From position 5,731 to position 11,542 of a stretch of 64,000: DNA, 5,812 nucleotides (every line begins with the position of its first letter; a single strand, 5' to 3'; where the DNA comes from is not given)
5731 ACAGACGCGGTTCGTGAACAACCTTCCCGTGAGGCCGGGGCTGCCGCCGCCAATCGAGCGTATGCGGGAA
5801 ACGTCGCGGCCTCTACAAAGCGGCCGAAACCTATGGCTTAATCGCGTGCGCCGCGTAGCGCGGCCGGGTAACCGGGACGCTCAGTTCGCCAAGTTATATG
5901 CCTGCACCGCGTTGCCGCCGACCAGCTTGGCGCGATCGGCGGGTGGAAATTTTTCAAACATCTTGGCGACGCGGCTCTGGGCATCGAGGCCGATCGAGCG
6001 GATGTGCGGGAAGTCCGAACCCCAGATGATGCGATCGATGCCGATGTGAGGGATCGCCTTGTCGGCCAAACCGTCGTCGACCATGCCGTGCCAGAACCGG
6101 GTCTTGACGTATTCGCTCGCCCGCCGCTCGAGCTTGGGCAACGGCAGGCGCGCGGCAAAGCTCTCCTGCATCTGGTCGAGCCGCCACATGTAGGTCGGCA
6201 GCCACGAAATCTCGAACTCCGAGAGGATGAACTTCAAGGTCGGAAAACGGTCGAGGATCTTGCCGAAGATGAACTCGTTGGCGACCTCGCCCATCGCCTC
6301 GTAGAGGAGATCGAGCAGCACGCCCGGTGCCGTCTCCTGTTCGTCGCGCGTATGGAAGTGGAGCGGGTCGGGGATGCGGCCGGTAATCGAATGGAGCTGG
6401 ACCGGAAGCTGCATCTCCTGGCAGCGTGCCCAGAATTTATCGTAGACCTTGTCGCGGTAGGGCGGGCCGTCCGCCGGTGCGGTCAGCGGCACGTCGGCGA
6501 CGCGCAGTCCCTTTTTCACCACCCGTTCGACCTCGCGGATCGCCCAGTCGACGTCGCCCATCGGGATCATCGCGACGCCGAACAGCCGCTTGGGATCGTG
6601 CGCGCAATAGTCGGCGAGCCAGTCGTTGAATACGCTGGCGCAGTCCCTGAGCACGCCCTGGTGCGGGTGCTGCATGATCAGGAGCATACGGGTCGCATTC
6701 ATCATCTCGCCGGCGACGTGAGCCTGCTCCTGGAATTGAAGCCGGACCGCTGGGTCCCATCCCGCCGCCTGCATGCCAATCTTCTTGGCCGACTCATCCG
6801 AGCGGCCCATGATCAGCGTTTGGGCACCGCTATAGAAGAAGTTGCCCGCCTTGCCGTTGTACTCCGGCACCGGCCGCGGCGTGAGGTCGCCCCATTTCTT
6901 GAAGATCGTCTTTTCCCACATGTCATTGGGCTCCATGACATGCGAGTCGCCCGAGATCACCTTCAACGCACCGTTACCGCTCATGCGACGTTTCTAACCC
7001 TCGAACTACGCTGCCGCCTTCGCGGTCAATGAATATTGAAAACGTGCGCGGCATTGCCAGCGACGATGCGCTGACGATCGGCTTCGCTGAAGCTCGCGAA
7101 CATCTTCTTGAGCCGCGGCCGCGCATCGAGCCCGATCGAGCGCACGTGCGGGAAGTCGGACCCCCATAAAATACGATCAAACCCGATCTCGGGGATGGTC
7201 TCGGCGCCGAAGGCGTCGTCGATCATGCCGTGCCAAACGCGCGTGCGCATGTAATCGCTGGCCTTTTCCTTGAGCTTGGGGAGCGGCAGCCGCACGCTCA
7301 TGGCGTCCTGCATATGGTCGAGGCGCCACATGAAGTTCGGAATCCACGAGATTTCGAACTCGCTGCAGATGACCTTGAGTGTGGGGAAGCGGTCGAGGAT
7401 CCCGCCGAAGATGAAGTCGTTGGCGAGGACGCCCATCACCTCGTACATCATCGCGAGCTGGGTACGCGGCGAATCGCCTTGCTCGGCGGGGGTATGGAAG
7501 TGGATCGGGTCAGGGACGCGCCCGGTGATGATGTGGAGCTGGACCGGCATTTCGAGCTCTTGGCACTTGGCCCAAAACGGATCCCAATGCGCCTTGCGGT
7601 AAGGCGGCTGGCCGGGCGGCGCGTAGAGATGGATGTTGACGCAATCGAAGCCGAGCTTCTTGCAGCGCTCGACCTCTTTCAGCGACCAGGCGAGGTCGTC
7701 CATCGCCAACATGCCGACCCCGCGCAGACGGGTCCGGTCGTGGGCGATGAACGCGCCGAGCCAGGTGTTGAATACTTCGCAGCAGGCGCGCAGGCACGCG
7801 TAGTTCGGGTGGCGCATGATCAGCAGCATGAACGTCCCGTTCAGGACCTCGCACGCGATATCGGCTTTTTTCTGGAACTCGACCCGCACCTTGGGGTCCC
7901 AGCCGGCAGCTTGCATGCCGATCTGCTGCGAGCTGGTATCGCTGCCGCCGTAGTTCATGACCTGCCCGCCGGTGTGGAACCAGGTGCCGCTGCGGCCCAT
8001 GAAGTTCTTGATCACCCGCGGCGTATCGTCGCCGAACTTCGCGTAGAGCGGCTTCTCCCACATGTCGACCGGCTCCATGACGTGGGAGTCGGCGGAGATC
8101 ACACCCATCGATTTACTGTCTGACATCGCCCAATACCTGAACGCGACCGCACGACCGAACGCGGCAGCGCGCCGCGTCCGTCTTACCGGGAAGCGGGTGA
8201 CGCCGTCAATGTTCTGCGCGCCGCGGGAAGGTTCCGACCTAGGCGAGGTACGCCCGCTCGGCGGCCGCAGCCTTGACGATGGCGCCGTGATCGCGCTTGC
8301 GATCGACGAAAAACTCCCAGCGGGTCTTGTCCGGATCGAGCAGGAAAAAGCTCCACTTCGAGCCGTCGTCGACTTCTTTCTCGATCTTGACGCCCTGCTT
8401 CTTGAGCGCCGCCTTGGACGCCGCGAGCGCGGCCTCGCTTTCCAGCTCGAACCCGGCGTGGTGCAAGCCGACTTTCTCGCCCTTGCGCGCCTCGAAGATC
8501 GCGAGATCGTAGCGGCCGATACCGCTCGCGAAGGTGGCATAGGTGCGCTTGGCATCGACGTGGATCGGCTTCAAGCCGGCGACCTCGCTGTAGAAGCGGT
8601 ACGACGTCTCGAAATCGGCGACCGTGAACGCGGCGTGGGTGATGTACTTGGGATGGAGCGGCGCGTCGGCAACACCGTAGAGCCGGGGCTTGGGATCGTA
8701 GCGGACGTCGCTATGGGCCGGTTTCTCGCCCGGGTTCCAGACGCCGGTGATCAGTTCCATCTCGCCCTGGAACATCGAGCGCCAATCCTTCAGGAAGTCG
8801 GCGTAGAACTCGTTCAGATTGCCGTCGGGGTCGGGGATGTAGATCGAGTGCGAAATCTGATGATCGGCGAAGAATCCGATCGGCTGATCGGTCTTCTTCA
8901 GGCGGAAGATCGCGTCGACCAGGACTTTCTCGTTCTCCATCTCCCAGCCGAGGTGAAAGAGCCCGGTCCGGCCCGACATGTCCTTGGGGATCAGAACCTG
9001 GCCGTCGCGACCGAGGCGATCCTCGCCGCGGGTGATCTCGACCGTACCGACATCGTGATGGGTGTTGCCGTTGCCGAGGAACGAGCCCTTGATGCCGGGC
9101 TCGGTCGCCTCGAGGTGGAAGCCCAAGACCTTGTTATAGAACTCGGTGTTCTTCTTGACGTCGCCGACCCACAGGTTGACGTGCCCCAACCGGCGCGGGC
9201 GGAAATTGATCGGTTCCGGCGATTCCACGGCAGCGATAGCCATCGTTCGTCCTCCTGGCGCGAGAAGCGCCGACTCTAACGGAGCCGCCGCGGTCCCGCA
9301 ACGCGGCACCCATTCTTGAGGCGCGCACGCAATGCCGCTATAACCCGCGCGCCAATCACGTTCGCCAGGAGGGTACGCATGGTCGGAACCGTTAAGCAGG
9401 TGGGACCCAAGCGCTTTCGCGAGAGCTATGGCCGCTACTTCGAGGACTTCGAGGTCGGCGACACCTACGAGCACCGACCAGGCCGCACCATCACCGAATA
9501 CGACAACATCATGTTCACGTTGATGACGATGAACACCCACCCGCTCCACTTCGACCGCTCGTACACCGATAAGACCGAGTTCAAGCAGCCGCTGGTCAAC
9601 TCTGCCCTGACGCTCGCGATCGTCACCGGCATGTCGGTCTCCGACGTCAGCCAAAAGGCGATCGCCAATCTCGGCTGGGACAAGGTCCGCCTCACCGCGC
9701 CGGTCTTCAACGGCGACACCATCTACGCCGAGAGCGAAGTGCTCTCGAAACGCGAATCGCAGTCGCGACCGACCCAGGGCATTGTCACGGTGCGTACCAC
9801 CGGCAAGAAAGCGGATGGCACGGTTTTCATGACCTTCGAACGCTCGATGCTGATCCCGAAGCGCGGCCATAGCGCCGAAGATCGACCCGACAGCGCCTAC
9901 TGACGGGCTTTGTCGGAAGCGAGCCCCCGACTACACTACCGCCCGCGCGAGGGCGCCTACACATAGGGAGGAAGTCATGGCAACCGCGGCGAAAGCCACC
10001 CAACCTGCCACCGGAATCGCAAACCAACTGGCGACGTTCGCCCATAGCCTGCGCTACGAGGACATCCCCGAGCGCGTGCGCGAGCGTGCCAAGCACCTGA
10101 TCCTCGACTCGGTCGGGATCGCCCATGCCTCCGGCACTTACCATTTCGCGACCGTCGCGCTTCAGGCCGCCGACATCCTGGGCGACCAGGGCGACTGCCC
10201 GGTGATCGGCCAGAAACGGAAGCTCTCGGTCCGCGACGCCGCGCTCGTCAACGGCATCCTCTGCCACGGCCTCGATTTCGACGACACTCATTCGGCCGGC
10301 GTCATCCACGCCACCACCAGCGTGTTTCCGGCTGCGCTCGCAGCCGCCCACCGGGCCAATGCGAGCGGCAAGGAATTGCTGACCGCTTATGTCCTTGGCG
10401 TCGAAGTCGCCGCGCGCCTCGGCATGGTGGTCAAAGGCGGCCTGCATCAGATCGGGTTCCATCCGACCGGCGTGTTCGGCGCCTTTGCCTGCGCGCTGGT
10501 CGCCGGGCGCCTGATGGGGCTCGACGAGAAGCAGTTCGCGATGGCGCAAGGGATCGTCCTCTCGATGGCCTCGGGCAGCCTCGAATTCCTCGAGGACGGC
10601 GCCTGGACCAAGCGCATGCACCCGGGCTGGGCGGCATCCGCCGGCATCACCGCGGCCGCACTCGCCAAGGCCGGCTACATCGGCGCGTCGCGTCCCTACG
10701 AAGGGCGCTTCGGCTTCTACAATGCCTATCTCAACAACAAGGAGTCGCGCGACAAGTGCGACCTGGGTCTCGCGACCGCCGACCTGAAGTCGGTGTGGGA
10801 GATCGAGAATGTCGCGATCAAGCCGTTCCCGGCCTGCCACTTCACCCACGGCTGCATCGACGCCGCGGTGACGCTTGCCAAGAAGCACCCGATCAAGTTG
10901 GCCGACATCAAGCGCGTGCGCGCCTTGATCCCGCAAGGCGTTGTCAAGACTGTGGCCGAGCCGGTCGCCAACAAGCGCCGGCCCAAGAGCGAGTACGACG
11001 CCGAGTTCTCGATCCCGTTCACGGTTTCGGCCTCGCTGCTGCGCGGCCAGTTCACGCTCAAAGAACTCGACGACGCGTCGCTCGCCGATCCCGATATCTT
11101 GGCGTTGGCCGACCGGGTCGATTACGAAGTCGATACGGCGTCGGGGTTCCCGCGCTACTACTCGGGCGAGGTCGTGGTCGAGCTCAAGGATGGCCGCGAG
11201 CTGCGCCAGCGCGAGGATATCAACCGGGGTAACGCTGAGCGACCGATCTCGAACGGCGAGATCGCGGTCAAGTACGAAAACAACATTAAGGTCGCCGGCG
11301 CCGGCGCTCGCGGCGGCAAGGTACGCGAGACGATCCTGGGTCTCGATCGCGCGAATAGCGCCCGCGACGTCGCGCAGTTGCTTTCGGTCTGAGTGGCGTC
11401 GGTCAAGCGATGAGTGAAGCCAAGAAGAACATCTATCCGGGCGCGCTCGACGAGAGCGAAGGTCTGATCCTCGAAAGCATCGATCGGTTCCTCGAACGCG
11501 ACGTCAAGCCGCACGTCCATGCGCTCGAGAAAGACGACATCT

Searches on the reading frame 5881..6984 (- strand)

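Call 12: search_protein_families(library=pfam, proteins=[window:5881-6984:-], max_evalue=0.0001)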
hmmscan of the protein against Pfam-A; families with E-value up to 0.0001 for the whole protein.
window:5881-6984:- (367 aa): 1 family
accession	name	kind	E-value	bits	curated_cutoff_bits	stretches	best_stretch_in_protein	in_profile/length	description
PF04909.20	Amidohydro_2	-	5.6e-30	105.5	26.4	1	119-365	65-289/289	Amidohydrolase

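Call 52: search_protein_families(library=ncbifam, proteins=[window:5881-6984:-], max_evalue=0.00001)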
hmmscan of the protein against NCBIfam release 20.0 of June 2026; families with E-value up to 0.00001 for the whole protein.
window:5881-6984:- (367 aa): 0 families

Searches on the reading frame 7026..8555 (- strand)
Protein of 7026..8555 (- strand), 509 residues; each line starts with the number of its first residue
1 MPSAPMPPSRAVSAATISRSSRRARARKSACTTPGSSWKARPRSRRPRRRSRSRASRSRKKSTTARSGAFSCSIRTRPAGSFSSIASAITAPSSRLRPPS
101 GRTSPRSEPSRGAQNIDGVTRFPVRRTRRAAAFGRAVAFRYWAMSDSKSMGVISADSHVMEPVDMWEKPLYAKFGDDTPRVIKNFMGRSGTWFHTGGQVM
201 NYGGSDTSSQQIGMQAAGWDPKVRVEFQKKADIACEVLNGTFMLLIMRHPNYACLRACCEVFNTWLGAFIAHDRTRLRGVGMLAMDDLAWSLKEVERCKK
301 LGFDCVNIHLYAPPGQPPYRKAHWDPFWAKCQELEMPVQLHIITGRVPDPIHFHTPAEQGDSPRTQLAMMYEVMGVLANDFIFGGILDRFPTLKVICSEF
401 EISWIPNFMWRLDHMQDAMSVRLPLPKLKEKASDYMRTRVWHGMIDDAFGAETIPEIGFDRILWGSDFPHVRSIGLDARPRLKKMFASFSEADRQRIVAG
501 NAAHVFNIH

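Call 12: search_protein_families(library=pfam, proteins=[window:7026-8555:-], max_evalue=0.0001)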
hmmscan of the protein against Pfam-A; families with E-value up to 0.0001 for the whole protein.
window:7026-8555:- (509 aa): 1 family
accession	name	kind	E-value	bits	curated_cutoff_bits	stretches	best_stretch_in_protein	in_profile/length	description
PF04909.20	Amidohydro_2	-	1.6e-26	94.2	26.4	1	258-507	61-288/289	Amidohydrolase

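Call 52: search_protein_families(library=ncbifam, proteins=[window:7026-8555:-], max_evalue=0.00001)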
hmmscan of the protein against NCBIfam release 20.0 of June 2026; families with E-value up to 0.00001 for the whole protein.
window:7026-8555:- (509 aa): 0 families

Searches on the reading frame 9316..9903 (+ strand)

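Call 12: search_protein_families(library=pfam, proteins=[window:9316-9903:+], max_evalue=0.0001)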
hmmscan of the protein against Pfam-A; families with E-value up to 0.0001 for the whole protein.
window:9316-9903:+ (195 aa): 2 families
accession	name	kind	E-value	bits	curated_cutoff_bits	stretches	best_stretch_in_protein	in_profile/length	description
PF19315.5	MC_hydratase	-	6.5e-29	101.6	26.5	1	38-189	20-173/353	Mesaconyl-CoA hydratase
PF01575.25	MaoC_dehydratas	-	1.6e-25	89.5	27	1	47-162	6-120/123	MaoC like domain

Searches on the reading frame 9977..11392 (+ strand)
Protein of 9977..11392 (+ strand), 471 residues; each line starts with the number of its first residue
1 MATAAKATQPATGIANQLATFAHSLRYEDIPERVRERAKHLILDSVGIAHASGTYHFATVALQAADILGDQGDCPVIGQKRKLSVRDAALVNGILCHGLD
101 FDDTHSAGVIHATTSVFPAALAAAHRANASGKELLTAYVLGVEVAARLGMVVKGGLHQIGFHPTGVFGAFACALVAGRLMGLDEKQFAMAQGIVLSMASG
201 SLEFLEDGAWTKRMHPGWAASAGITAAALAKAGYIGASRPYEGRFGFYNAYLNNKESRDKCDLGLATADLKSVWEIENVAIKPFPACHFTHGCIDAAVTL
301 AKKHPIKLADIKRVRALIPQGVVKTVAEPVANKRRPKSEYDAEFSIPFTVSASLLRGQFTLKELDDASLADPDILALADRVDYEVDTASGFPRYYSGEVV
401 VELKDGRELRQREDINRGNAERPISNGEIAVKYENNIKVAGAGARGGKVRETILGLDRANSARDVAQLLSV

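Call 12: search_protein_families(library=pfam, proteins=[window:9977-11392:+], max_evalue=0.0001)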
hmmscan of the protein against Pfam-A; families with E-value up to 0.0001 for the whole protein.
window:9977-11392:+ (471 aa): 2 families
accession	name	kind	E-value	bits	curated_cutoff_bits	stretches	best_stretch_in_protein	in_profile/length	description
PF03972.19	MmgE_PrpD_N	-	3.4e-74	249.6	32.1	1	17-256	2-240/244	MmgE/PrpD N-terminal domain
PF19305.4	MmgE_PrpD_C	-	1.3e-34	119.9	32.1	1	284-439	1-154/173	MmgE/PrpD C-terminal domain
